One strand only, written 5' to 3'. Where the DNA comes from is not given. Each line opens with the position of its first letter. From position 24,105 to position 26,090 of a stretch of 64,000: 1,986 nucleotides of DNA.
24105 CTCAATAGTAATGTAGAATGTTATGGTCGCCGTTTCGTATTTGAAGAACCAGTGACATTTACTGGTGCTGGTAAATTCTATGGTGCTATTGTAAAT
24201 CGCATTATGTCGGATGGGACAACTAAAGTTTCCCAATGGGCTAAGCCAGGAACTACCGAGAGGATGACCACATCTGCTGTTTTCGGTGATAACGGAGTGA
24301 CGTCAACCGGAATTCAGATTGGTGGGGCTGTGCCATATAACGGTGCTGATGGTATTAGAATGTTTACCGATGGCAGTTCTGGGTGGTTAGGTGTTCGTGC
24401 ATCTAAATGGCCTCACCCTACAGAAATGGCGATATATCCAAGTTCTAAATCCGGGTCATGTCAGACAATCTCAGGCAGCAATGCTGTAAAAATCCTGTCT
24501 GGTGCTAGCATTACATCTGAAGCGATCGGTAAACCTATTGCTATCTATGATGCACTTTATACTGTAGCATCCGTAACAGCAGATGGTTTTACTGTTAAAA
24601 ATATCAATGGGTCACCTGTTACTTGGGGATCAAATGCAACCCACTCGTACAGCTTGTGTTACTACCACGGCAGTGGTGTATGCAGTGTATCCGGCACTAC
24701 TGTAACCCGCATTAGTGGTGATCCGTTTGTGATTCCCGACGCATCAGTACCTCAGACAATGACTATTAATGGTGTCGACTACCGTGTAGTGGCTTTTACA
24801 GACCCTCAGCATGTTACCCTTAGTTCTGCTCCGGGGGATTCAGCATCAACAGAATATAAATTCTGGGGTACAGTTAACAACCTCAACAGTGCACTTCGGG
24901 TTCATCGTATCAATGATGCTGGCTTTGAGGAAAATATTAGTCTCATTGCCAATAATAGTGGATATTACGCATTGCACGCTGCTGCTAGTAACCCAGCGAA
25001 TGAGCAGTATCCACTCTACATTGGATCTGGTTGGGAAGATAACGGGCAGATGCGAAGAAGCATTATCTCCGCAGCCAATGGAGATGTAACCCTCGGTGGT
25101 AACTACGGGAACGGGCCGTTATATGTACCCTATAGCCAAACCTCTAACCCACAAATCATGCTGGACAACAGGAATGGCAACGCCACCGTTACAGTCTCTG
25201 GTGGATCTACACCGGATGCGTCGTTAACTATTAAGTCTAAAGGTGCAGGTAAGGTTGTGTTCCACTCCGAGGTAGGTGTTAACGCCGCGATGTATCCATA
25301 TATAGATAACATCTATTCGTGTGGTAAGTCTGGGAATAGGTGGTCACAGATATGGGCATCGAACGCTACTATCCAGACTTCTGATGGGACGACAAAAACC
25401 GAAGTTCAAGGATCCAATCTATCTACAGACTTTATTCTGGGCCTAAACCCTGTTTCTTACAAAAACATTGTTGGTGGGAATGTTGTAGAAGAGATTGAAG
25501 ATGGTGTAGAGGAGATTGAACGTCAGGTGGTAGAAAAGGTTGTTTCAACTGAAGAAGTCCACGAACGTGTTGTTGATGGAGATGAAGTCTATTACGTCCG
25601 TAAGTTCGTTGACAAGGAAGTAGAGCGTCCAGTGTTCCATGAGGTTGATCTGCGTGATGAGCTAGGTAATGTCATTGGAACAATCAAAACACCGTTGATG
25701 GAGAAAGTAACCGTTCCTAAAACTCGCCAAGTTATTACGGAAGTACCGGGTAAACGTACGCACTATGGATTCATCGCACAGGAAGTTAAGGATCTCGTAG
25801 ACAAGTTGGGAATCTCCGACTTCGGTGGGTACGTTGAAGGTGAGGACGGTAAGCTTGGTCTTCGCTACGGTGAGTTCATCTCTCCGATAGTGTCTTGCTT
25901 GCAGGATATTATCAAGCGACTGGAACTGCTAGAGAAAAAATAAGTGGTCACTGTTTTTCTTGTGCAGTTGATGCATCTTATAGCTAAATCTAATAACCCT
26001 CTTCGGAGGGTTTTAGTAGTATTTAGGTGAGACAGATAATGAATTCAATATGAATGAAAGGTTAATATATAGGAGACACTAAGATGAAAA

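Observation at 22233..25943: Tail fibre combining collagen-like repeats, GQGGTGA repeats and a self-cleaving chaperone domain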

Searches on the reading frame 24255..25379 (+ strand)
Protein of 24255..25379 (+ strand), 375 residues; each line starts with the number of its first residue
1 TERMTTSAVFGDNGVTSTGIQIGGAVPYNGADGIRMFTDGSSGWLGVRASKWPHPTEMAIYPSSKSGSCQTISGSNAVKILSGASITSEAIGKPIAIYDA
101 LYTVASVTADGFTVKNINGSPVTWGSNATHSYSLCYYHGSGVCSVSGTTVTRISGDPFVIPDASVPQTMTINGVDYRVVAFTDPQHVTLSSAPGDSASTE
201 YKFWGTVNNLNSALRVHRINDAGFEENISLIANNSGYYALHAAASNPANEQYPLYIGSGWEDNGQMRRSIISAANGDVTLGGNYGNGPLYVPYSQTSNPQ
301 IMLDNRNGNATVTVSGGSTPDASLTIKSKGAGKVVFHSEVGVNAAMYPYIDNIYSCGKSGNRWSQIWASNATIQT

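Call 45: search_solved_structures(query=A5, max_evalue=10, show_alignments=3)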
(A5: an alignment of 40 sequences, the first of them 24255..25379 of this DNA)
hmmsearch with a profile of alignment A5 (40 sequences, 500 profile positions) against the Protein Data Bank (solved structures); distinct sequences matched with E-value up to 10: 3.
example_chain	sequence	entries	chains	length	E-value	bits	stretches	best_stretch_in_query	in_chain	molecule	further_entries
2okd_A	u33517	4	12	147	0.19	13.8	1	62-122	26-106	Deoxyuridine 5'-triphosphate nucleotidohydrolase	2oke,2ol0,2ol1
2okb_A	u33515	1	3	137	0.39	12.8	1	74-122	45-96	Deoxyuridine 5'-triphosphate nucleotidohydrolase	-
7uwz_A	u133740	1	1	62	0.77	11.8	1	175-203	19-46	De novo designed small beta-barrel protein 33_bp_sh3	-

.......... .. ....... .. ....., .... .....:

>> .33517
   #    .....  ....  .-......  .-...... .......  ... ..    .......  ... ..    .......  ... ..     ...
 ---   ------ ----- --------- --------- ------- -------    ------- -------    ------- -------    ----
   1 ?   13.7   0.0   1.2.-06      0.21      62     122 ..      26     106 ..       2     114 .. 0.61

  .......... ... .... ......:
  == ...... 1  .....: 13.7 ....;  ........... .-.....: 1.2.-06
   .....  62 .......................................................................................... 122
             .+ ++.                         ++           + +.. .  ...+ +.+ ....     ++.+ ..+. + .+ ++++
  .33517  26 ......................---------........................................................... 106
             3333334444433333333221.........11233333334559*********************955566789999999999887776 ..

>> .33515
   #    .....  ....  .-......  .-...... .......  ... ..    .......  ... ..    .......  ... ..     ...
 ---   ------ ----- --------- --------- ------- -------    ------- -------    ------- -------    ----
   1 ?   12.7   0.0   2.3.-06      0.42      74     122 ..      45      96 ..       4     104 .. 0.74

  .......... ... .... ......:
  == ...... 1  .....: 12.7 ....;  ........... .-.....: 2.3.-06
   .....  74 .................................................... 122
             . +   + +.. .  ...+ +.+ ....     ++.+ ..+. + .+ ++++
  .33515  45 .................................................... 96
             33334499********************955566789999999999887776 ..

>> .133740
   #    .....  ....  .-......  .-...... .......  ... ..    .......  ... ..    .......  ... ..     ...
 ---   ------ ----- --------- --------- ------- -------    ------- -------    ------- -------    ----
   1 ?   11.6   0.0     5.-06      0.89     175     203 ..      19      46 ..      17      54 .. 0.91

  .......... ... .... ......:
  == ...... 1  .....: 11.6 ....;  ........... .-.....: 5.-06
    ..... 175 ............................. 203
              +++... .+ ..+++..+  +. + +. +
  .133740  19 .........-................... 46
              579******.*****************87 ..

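Call 49: search_dna_similar(query=window:24255-25379:+, collection=phages, mode=protein, max_rows=40, max_evalue=0.001)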
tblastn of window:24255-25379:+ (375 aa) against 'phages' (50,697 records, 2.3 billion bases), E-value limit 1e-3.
Records with a match: 5; places in all: 5; records where one place covers at least 80% of the query: 5.
Best place of each record, by identity: >=99% 2; 80-90% 2; <60% 1.
By first word of the organism name: Escherichia 4; Pantoea 1.
By host as written in the record: Escherichia coli 4; Pantoea agglomerans TAC.III.94.1 1.
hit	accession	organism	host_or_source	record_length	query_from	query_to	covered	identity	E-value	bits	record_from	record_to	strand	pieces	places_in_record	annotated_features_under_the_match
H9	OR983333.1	Escherichia phage 1-6af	Escherichia coli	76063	1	375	100%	100.0%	0e+0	771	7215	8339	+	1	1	hypothetical protein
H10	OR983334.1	Escherichia phage 1-6bf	Escherichia coli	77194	1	375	100%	99.5%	0e+0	769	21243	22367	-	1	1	hypothetical protein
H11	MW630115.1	Escherichia phage vB_EcoP-ZQ2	Escherichia coli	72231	1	375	100%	84.3%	0e+0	672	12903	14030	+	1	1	hypothetical protein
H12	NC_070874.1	Escherichia phage vB_EcoP-ZQ2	Escherichia coli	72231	1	375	100%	84.3%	0e+0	672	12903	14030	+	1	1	tail protein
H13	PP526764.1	Pantoea phage ROV85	Pantoea agglomerans TAC.III.94.1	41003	10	375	98%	42.3%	1e-85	288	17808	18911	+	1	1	hypothetical protein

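Call 68: search_protein_families(library=ncbifam, proteins=[window:24255-25379:+], max_evalue=0.1)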
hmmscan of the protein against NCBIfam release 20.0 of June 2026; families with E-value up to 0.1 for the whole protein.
window:24255-25379:+ (375 aa): 0 families

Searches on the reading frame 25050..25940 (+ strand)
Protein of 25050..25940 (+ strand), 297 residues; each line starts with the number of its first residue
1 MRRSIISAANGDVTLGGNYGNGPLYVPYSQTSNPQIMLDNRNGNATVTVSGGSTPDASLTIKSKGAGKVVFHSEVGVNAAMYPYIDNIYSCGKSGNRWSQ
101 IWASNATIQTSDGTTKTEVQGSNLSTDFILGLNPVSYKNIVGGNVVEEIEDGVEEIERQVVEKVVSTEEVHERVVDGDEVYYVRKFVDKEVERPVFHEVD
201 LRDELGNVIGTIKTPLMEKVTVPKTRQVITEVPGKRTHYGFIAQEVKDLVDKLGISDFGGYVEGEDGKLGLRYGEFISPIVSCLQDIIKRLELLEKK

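Call 19: search_solved_structures(query=window:25050-25940:+, max_evalue=10, show_alignments=5)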
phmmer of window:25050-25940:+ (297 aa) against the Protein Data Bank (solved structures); distinct sequences matched with E-value up to 10: 7.
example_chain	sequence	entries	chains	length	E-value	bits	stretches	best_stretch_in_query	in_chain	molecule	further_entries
4uw8_A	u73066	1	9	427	0.0055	19.3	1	38-121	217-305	L-SHAPED TAIL FIBER PROTEIN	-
3gw6_A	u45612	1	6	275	0.046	16.3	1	4-118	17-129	Endo-N-acetylneuraminidase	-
4hiz_A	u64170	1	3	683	0.083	15.4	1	80-110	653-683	Endosialidase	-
7y5s_A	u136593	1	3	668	0.89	12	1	81-121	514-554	phage tail fiber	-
6hr7_A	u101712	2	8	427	1.2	11.6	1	11-54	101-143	HMG-CoA reductase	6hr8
4uw7_A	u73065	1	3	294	4.7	9.7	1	38-110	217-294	L-SHAPED TAIL FIBER PROTEIN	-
5aq5_A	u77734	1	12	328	5.3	9.5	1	38-110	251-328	L-SHAPED TAIL FIBER PROTEIN PB8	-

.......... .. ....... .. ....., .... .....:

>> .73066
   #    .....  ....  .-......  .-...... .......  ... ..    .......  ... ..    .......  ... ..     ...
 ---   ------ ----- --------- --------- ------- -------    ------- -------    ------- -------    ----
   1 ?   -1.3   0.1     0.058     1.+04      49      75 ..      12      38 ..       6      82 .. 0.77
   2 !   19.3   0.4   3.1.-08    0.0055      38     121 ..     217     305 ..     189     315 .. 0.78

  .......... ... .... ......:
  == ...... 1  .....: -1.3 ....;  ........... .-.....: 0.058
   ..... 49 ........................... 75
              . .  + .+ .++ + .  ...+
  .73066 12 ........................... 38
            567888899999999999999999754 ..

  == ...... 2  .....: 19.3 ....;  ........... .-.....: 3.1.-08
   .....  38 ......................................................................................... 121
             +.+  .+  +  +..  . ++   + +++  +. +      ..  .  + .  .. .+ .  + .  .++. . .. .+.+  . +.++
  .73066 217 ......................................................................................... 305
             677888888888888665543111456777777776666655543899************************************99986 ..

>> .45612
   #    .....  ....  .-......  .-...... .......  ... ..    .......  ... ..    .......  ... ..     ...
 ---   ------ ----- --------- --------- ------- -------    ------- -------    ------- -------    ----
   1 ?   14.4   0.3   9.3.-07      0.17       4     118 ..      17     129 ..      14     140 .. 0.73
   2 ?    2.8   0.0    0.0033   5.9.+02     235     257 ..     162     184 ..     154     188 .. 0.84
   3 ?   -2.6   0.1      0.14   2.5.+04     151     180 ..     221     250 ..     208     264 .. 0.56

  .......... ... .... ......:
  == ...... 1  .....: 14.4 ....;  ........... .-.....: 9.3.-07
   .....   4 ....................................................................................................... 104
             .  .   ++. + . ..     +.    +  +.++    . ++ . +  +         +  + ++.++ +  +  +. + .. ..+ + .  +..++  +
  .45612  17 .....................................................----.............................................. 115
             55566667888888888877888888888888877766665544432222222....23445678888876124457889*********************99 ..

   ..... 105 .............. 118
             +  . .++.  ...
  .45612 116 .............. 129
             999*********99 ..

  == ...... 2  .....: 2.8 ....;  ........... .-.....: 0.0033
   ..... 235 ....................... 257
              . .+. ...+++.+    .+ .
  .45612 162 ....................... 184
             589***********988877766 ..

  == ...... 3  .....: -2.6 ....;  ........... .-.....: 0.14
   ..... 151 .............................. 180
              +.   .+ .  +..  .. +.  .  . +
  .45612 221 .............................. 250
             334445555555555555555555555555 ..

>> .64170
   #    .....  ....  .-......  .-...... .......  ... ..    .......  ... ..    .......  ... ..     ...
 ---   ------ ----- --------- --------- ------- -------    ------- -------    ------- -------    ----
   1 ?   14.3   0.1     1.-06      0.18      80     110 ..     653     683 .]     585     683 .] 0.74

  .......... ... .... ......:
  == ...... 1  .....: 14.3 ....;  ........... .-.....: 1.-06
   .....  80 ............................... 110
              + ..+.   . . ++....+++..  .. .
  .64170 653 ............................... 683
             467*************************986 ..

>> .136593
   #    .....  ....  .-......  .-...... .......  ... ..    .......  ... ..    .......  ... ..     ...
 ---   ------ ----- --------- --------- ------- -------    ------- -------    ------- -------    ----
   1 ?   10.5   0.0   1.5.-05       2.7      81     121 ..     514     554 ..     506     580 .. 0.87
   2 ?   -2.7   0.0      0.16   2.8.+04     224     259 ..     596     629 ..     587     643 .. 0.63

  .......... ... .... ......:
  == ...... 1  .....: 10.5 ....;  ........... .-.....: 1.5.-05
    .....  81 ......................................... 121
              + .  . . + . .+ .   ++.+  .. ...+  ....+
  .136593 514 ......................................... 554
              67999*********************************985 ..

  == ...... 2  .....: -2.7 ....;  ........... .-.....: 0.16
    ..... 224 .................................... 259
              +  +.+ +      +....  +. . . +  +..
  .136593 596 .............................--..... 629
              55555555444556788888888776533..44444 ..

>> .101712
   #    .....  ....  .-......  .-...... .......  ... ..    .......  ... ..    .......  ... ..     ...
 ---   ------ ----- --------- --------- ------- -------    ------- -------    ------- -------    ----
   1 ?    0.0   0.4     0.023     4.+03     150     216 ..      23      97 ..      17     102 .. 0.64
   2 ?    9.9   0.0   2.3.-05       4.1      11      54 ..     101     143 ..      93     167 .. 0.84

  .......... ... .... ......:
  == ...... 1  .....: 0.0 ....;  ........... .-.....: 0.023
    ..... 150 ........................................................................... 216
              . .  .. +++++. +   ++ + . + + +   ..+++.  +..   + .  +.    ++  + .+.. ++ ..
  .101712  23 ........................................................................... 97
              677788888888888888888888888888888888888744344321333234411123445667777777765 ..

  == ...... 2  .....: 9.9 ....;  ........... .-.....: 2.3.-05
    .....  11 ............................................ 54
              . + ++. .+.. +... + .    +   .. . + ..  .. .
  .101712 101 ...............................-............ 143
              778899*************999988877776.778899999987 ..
